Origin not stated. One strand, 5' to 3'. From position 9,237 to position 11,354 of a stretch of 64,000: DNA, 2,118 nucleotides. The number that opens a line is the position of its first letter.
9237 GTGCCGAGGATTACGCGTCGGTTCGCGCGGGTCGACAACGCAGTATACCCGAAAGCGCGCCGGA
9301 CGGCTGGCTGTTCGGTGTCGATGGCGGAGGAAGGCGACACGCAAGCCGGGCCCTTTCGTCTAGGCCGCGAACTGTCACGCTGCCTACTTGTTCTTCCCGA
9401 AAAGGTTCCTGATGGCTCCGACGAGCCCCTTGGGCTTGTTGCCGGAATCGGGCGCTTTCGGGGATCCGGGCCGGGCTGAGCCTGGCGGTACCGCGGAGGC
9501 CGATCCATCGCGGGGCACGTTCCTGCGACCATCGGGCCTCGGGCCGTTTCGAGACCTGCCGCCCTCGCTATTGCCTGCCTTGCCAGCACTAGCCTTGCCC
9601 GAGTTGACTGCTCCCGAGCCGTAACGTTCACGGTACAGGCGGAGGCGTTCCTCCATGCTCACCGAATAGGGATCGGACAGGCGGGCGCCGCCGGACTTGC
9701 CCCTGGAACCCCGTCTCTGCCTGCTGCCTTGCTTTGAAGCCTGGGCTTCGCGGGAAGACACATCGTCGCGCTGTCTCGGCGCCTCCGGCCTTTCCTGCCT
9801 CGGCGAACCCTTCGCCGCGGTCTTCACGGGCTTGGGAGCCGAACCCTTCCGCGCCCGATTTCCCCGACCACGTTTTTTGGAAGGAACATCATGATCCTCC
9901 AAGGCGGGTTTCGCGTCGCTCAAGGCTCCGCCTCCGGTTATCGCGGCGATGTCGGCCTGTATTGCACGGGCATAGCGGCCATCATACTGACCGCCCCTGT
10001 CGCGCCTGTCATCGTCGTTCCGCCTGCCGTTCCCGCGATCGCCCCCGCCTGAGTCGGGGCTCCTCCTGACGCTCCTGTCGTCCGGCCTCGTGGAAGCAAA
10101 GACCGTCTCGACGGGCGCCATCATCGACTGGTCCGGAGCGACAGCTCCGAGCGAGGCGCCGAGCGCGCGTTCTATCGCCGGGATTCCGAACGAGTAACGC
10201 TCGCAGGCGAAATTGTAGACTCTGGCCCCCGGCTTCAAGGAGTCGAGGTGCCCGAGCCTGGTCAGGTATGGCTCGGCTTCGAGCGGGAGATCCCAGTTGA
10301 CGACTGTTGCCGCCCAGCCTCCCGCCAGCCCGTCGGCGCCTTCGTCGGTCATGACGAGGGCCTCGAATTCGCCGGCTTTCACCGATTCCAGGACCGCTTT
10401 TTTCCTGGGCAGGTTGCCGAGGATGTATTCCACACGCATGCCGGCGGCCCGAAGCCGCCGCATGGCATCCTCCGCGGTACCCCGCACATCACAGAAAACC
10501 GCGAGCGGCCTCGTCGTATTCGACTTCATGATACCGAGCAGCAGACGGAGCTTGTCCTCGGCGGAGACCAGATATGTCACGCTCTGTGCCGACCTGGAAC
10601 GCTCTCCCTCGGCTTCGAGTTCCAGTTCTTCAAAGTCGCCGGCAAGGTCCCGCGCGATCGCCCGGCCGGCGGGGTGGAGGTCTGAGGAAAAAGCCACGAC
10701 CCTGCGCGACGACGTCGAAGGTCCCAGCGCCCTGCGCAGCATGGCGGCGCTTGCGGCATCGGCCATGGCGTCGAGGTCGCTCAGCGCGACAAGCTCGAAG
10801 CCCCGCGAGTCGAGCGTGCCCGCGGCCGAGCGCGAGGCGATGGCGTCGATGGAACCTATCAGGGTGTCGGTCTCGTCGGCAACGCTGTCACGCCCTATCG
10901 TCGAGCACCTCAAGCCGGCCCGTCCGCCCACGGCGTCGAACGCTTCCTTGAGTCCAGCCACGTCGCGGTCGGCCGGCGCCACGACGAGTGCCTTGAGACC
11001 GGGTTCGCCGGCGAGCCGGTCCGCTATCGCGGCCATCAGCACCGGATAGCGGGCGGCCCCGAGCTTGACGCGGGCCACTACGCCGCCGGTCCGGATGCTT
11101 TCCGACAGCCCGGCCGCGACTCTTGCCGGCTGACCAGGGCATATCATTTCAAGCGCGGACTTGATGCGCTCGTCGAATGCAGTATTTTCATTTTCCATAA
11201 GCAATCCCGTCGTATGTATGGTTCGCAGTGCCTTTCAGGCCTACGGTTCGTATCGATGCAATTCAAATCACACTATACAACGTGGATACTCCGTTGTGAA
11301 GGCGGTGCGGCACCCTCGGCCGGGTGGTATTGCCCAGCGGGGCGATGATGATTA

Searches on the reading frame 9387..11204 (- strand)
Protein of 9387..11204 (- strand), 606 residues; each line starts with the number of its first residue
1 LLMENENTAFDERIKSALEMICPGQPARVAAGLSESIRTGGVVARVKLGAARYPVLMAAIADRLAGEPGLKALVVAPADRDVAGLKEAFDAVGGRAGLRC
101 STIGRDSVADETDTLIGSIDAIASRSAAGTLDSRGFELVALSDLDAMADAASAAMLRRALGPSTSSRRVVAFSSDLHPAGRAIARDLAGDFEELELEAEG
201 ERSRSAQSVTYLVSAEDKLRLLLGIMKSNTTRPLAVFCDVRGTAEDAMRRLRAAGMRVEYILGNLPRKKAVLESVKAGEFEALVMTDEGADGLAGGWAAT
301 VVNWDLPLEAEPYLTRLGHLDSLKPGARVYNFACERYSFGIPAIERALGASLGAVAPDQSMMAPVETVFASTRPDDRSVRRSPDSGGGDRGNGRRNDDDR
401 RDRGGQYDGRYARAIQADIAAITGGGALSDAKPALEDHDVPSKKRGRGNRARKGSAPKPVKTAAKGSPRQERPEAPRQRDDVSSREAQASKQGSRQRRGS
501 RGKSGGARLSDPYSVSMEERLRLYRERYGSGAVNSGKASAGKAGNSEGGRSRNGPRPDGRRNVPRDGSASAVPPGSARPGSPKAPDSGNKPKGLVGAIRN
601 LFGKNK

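Call 42: search_protein_families(library=pfam, proteins=[window:9387-11204:-], max_evalue=0.0001)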
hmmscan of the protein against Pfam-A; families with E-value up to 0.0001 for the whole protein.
window:9387-11204:- (606 aa): 1 family
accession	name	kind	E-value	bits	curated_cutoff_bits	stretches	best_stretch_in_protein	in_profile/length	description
PF00271.37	Helicase_C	-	7.7e-05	23.3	23.5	0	218-318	2-104/110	Helicase conserved C-terminal domain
